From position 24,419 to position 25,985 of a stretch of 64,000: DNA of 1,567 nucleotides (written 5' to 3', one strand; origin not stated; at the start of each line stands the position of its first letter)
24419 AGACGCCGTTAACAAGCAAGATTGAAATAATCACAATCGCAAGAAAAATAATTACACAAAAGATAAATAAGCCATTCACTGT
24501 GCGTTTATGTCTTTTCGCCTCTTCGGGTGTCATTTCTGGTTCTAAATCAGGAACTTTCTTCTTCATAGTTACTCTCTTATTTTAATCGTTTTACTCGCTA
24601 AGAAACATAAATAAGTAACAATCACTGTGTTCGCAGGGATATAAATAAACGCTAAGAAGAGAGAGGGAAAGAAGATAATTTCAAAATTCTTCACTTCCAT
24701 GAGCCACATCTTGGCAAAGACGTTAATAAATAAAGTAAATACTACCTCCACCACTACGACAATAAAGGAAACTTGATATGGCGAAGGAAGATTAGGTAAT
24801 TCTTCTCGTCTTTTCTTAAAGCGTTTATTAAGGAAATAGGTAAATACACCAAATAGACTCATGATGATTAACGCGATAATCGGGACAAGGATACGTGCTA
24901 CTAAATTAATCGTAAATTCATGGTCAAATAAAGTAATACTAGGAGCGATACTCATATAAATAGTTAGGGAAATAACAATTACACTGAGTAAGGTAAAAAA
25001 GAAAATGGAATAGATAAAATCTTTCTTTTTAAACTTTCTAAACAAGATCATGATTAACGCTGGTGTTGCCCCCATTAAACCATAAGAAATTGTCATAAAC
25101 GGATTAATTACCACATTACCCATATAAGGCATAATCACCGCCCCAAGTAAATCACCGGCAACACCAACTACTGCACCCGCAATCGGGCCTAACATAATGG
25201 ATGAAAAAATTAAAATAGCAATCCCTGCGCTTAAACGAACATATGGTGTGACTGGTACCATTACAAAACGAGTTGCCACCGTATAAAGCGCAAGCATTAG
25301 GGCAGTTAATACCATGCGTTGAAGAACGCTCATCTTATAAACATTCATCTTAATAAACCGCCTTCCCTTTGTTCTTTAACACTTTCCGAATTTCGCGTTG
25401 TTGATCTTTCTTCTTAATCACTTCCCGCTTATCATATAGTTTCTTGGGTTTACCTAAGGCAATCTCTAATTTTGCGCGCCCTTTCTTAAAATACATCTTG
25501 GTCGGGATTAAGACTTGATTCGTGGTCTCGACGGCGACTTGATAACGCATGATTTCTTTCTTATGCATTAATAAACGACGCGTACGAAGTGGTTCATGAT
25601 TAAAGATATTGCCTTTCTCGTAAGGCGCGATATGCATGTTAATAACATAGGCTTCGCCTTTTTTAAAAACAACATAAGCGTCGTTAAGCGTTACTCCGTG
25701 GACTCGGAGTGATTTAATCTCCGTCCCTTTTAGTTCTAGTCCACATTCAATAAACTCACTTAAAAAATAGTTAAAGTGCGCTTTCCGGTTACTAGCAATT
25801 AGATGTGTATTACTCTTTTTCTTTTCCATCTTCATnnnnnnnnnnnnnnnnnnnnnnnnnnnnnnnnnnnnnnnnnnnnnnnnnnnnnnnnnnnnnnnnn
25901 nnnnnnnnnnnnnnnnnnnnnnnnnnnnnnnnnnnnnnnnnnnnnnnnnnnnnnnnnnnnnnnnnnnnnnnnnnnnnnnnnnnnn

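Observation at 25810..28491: Single-ORF fusion of a GT4 glycosyltransferase to a Wzx-type flippase, in a minimal galE-PGT-GT::Wzx locus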

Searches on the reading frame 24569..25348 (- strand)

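Call 3: search_protein_families(library=pfam, proteins=[window:24569-25348:-], max_evalue=0.01)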
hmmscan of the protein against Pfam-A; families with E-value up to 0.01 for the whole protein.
window:24569-25348:- (259 aa): 2 families
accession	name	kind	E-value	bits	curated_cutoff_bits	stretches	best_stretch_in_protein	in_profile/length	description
PF07155.17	ECF-ribofla_trS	-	1.5e-12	48.3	26.7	1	10-163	5-167/172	ECF-type riboflavin transporter, S component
PF12822.12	ECF_trnsprt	-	2.9e-08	34.3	30.7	1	10-164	1-146/169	ECF transporter, substrate-specific component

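Call 4: search_protein_families(library=ncbifam, proteins=[window:24569-25348:-], max_evalue=0.01)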
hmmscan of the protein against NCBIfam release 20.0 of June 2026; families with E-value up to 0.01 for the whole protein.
window:24569-25348:- (259 aa): 3 families
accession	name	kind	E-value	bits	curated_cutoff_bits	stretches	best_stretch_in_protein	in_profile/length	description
TIGR04518.1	ECF_S_folT_fam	subfamily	3.4e-12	46.4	60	1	9-166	4-153/163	folate family ECF transporter S component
NF010182.0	PRK13661.1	equivalog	9.2e-08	32.1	99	1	9-172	7-168/183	ECF-type riboflavin transporter substrate-binding protein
NF047899.1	DACBindInsig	equivalog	0.0054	16.7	280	1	10-103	78-169/185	diacylglycerol-binding protein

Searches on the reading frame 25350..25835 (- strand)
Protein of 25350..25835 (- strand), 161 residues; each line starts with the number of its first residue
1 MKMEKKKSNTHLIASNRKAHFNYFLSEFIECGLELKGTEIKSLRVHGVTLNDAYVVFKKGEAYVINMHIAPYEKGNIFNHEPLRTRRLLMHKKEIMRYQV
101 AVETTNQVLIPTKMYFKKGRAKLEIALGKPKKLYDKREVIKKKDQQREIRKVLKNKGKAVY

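Call 3: search_protein_families(library=pfam, proteins=[window:25350-25835:-], max_evalue=0.01)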
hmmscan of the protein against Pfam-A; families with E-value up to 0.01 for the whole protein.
window:25350-25835:- (161 aa): 1 family
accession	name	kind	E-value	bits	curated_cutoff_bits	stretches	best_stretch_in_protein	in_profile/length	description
PF01668.23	SmpB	-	1.8e-54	184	27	1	13-154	1-142/143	SmpB protein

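Call 4: search_protein_families(library=ncbifam, proteins=[window:25350-25835:-], max_evalue=0.01)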
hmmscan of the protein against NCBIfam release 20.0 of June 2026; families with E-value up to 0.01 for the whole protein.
window:25350-25835:- (161 aa): 3 families
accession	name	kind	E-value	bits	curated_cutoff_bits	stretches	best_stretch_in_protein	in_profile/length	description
NF003843.0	PRK05422.1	equivalog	1.8e-57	193.3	130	1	2-155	2-155/156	SsrA-binding protein SmpB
TIGR00086.1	smpB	equivalog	8.6e-55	184.8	119.1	1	13-154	2-144/144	SsrA-binding protein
NF033945.1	AcrIIA2_fam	subfamily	0.0014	18.8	40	1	20-144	6-116/118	AcrIIA2 family anti-CRISPR protein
